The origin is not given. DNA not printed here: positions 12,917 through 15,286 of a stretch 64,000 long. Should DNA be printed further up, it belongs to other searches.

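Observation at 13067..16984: Wzy_C/O-antigen-ligase-family membrane protein with TPR tail divergently paired with three tandem type IV pilin genes: candidate pilin O-glycosylation module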

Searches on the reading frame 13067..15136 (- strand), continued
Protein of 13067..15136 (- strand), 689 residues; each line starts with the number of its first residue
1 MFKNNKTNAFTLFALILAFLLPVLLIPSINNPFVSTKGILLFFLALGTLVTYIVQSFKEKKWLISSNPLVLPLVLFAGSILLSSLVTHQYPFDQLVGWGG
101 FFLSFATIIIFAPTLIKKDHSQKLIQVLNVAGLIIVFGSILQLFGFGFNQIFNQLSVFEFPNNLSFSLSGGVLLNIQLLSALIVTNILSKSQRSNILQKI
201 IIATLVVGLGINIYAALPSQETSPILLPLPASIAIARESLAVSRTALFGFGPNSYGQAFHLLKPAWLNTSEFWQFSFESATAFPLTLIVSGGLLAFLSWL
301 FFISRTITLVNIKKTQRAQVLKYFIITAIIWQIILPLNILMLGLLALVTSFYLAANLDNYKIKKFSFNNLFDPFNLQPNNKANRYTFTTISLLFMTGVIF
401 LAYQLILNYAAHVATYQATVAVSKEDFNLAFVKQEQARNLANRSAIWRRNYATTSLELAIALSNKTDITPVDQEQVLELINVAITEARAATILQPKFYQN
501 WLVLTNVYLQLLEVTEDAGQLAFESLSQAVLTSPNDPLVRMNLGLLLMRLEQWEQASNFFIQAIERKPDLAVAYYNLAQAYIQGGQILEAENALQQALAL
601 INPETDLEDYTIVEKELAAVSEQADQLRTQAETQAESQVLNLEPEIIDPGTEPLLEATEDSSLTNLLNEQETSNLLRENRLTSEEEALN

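Call 20: find_encoding_contigs(protein=P0038, flank=6000, max_places=2)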
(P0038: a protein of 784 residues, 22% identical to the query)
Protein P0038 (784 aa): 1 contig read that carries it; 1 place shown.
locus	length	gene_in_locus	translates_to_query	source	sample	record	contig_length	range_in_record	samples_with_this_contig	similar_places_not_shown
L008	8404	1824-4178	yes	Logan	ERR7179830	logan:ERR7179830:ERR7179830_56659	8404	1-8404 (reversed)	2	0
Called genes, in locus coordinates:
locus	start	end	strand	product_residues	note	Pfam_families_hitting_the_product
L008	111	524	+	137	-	PF00293:NUDIX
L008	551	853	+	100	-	PF08922:DUF1905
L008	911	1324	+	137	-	PF08570:DUF1761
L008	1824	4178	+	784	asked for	PF13431:TPR_17 (faint), PF13432:TPR_16 (faint), PF00515:TPR_1 (faint), PF07719:TPR_2 (faint), PF13181:TPR_8 (faint), PF13428:TPR_14 (faint), PF13414:TPR_11 (faint), PF14559:TPR_19, +1 more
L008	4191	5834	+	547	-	PF03023:MurJ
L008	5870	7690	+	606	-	PF00009:GTP_EFTU, PF03144:GTP_EFTU_D2 (weak), PF00679:EFG_C, PF06421:LepA_C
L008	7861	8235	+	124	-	PF06898:YqfD (weak), PF04977:DivIC (weak)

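Call 24: predict_structure(alignment_id=A1)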
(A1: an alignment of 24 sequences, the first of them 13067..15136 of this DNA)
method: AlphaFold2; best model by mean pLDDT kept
length: 689 residues; sequences in the alignment: 24
mean_pLDDT: 83.7   pTM: 0.83
mean pLDDT of the five models: 83.7, 79.0, 78.9, 77.5, 76.0
residues with pLDDT >= 90: 315; 70-90: 289; 50-70: 52; < 50: 33
segments of 3 or more residues with pLDDT < 50: 1-4, 636-661
pLDDT, mean of each block of 10 residues (from residue 1): 62 96 87 89 96 88 87 96 91 91 96 91 92 93 83 76 82 91 88 76 93 86 76 88 84 86 71 53 89 94 94 74 94 89 96 90 70 57 76 92 93 91 85 93 89 89 77 85 92 89 92 84 92 87 91 92 88 93 92 93 84 91 85 53 31 26 67 77 71
secondary structure, 60 per line:
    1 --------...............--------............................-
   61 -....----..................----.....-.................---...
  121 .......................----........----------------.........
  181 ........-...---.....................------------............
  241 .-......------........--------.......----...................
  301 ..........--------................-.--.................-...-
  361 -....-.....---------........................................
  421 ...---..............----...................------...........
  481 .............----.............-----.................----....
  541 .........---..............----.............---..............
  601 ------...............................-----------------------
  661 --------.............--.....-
elements in order (helices of 4 or more, strands of 3 or more residues): H9-23 H32-59 E62-65 H70-87 H92-96 H98-114 H118-143 H148-155 H172-188 H196-216 H229-241 H243-248 H255-262 H271-277 H283-310 H319-334 H339-355 E362-365 H367-371 H381-423 H427-440 H445-463 H470-493 H498-510 H516-532 H537-549 H553-566 H571-583 H587-600 H607-637 H669-681 H684-688

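Call 27: fold_search(model_id=the predicted structure, library=pdb)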
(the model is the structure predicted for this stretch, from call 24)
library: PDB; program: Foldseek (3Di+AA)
matches with E <= 10: 1443; with E <= 0.001: 180
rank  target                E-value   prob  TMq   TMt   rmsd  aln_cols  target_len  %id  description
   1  9qhc_A                4.6e-07  1.00  0.22  0.46  14.1       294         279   19  Crystal structure of 8-repeat CTPR protein with eliminated coordination sites (released 2025-10-22)
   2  9qhc_B                7.0e-07  1.00  0.23  0.50  13.0       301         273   18  Crystal structure of 8-repeat CTPR protein with eliminated coordination sites (released 2025-10-22)
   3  9pkq_A                1.2e-06  1.00  0.24  0.32  29.2       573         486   12  Structure of the cytoplasmic domain of unliganded human Tom70, open and closed conformations (released 2026-03-18)
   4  7dhg_C                3.5e-06  1.00  0.23  0.32  27.9       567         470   11  Crystal structure of SARS-CoV-2 Orf9b complex with human TOM70 (released 2021-05-12)
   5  9qhb                  3.7e-06  1.00  0.23  0.54  12.7       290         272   18  Crystal structure of 16-repeat CTPR protein with eliminated coordination sites (released 2025-10-22)
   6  8chy                  3.7e-06  1.00  0.19  0.41  12.4       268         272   19  Crystal structure of an 8-repeat consensus TPR superhelix with Zinc. (released 2024-02-21)
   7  9pkq_B                4.2e-06  1.00  0.22  0.30  29.0       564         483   11  Structure of the cytoplasmic domain of unliganded human Tom70, open and closed conformations (released 2026-03-18)
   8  1w3b_B                6.6e-06  1.00  0.25  0.46   2.7       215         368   21  The superhelical TPR domain of O-linked GlcNAc transferase reveals structural similarities to importin alpha. (released 2004-09-09)
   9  8dti_A                7.2e-06  1.00  0.17  0.18   8.2       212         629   19  Cryo-EM structure of Arabidopsis SPY in complex with GDP-fucose (released 2023-03-08)
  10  7kdt_A                1.0e-05  1.00  0.25  0.35  29.3       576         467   10  Human Tom70 in complex with SARS CoV2 Orf9b (released 2020-10-21)
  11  7y4i_B                1.0e-05  1.00  0.18  0.15  26.4       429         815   14  Crystal structure of SPINDLY in complex with GDP (released 2022-12-07)
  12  7y4i_A                1.1e-05  1.00  0.17  0.15  28.3       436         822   16  Crystal structure of SPINDLY in complex with GDP (released 2022-12-07)
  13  8dth_B                1.1e-05  1.00  0.17  0.17  12.5       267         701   18  Cryo-EM structure of Arabidopsis SPY alternative conformation 2 (released 2023-03-08)
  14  1w3b_A                1.1e-05  1.00  0.20  0.32  16.2       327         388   19  The superhelical TPR domain of O-linked GlcNAc transferase reveals structural similarities to importin alpha. (released 2004-09-09)
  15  8dtf_A                1.4e-05  1.00  0.17  0.16  26.4       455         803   13  Cryo-EM structure of the full length Arabidopsis SPY with complete TPRs (released 2023-03-08)
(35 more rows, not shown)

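Call 33: search_protein_families(library=pfam, alignment_id=A3, max_evalue=0.01)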
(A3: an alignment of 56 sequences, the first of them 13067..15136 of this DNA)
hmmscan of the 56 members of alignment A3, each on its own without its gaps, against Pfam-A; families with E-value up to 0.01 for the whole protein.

A. member 1, window:13067-15136:- (689 aa): 15 families
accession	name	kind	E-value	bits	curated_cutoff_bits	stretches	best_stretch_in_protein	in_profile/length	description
PF00515.34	TPR_1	-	1.9e-09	37.3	27.8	2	540-569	4-33/34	Tetratricopeptide repeat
PF07719.23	TPR_2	-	3.8e-09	36.4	27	1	572-600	2-30/34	Tetratricopeptide repeat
PF14559.12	TPR_19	-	9e-09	36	25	2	560-599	14-53/68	Tetratricopeptide repeat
PF13181.12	TPR_8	-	3.4e-08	33.5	25.7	1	573-600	3-30/34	Tetratricopeptide repeat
PF13424.12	TPR_12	-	3.7e-08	33.9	30.1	1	541-600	7-74/77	Tetratricopeptide repeat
PF13431.12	TPR_17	-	6.7e-08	32.7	24.4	1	560-591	2-33/34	Tetratricopeptide repeat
PF13414.12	TPR_11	-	1.1e-07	31.9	26.8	1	548-583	5-40/42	TPR repeat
PF13371.12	TPR_9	-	1.3e-05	25.6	35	1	521-573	13-65/73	Tetratricopeptide repeat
PF13176.12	TPR_7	-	5.8e-05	23.3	27.9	0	542-568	4-32/36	Tetratricopeptide repeat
PF13432.12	TPR_16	-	0.00021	22.1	32.7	1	542-599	2-59/65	Tetratricopeptide repeat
PF13374.12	TPR_10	-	0.00021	21.6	27.5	0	571-600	2-31/42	Tetratricopeptide repeat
PF23914.1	TPR_CcmH_CycH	-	0.0004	20.7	42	1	494-604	46-154/158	Cytochrome c-type biogenesis protein H TPR domain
PF12895.13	ANAPC3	-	0.00046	20.9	27.2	1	530-596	15-81/82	Anaphase-promoting complex, cyclosome, subunit 3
PF13428.12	TPR_14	-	0.00092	20.1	23.5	0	541-580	5-44/44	Tetratricopeptide repeat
PF13174.12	TPR_6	-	0.0078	17.2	26.3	0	573-598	2-27/33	Tetratricopeptide repeat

B. families by the number of members that match (of 56 scanned): 35 families (the first 25 are shown)
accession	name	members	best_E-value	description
PF14559.12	TPR_19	55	4.5e-16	Tetratricopeptide repeat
PF13414.12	TPR_11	54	3.1e-18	TPR repeat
PF07719.23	TPR_2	54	9.7e-14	Tetratricopeptide repeat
PF13431.12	TPR_17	54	6.4e-12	Tetratricopeptide repeat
PF00515.34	TPR_1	51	2.7e-15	Tetratricopeptide repeat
PF13432.12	TPR_16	47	1.7e-11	Tetratricopeptide repeat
PF13424.12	TPR_12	46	1.2e-11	Tetratricopeptide repeat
PF13181.12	TPR_8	45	4e-11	Tetratricopeptide repeat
PF13428.12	TPR_14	45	1e-08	Tetratricopeptide repeat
PF23914.1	TPR_CcmH_CycH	41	3.7e-09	Cytochrome c-type biogenesis protein H TPR domain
PF13176.12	TPR_7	36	9.6e-10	Tetratricopeptide repeat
PF13371.12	TPR_9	30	7.8e-09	Tetratricopeptide repeat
PF12895.13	ANAPC3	20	4.2e-08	Anaphase-promoting complex, cyclosome, subunit 3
PF13374.12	TPR_10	19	4.4e-07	Tetratricopeptide repeat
PF24575.1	TPR_Slam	15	9.6e-06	Surface lipoprotein assembly modifier, N-terminal TPR repeats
PF04932.20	Wzy_C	2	6.1e-11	O-Antigen ligase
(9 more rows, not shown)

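Call 56: find_related_loci(query=A4, collection=genome_contigs, flank=8000)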
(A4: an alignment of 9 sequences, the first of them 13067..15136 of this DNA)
Query A4 (689 aa) in genome_contigs; peptide patterns used: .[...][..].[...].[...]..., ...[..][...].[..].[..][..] (x = any residue, [..] = any of these).
319 stretches matched a pattern; 103 encode a relative of the query (tblastn E <= 1e-3); the best 80 are kept; 78 distinct loci.
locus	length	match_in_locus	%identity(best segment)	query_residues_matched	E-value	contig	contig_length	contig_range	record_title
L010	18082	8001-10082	95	1-689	0e+0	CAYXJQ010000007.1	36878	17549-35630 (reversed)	MAG TPA_asm: uncultured Pseudomonadales bacterium isolate SRP067234_co1_163 genome assembly, contig: k99_612419, whole g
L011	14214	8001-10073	83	1-689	0e+0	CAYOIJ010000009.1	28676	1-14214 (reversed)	MAG TPA_asm: uncultured Pseudomonadales bacterium isolate binchicken_co45_383 genome assembly, contig: NODE_2482_length_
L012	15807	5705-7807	67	1-689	0e+0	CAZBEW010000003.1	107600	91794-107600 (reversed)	MAG TPA_asm: uncultured Pseudomonadales bacterium isolate SRP294416_co3_632 genome assembly, contig: NODE_85_length_1076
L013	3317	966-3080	72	1-689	0e+0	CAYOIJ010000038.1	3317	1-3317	MAG TPA_asm: uncultured Pseudomonadales bacterium isolate binchicken_co45_383 genome assembly, contig: NODE_63340_length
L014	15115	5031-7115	65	1-689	0e+0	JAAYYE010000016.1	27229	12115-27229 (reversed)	MAG: Candidatus Paceibacterota bacterium isolate AS06rmzACSIP_209 519192_AS06, whole genome shotgun sequence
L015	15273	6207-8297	74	1-689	0e+0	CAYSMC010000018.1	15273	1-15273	MAG TPA_asm: uncultured Pseudomonadales bacterium isolate SRP067234_co1_86 genome assembly, contig: k99_510928, whole ge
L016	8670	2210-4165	40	22-685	8e-150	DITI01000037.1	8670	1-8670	MAG TPA_asm: Candidatus Pacebacteria bacterium UBA6188 UBA6188_contig_154382, whole genome shotgun sequence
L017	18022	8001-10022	39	3-685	2e-149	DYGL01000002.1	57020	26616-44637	MAG TPA_asm: Candidatus Microgenomatus sp. isolate BE2012_4_39_12 Afr_mines_BE2012_320_length_57020_cov_4_828912, whole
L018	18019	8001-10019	39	1-686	8e-146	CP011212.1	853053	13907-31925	MAG: candidate division TM6 bacterium GW2011_GWF2_28_16 chromosome, complete genome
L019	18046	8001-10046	39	1-689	1e-139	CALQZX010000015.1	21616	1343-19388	MAG: Parcubacteria group bacterium isolate MiH-14oct19-109 genome assembly, contig: MiH-14oct19-C4787, whole genome shot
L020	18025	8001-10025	40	3-685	9e-139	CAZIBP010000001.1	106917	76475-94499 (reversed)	MAG TPA_asm: uncultured Pseudomonadales bacterium isolate SRP093185_co1_41 genome assembly, contig: NODE_39_length_10691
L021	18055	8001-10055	40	3-685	8e-147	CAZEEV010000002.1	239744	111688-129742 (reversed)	MAG TPA_asm: uncultured Pseudomonadales bacterium isolate SRP294416_co1_79 genome assembly, contig: NODE_15_length_23974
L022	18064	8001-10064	41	3-685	1e-146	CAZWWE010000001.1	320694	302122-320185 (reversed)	MAG TPA_asm: uncultured Pseudomonadales bacterium isolate SRP216815_co1_233 genome assembly, contig: NODE_33_length_3206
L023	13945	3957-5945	37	10-686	1e-128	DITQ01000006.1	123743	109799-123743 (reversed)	MAG TPA_asm: Candidatus Pacebacteria bacterium UBA6180 UBA6180_contig_90338, whole genome shotgun sequence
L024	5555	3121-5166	38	1-686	7e-126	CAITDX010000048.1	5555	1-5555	uncultured bacterium isolate LaPlata_bin-3499 genome assembly, contig: bin-3499:48/85, whole genome shotgun sequence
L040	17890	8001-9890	29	20-637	6e-66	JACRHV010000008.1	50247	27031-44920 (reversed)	MAG: Candidatus Paceibacterota bacterium isolate NC_groundwater_1786_Pr3_B-0.1um_43_18 SR-2_scaffold_141_1642899, whole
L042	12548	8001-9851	27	11-622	9e-56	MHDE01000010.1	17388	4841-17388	MAG: Microgenomates group bacterium RIFCSPHIGHO2_01_FULL_45_11 rifcsphigho2_01_scaffold_20755, whole genome shotgun sequ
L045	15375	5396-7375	26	17-652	8e-52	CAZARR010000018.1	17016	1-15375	MAG TPA_asm: uncultured Pseudomonadales bacterium isolate binchicken_co16_345 genome assembly, contig: NODE_5632_length_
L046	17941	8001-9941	27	16-654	4e-38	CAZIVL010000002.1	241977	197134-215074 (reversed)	MAG TPA_asm: uncultured Gammaproteobacteria bacterium isolate SRP342105_co1_60 genome assembly, contig: NODE_42_length_2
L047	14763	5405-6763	28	184-649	4e-33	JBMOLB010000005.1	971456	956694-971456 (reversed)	MAG: Patescibacteria group bacterium isolate Betzabe_MAG013 MAG013_5, whole genome shotgun sequence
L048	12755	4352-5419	23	242-595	3e-13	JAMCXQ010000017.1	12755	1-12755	MAG: Patescibacteria group bacterium isolate FK_Sedi_B_Bin.404 NODE_19490_length_12755_cov_2.57056, whole genome shotgun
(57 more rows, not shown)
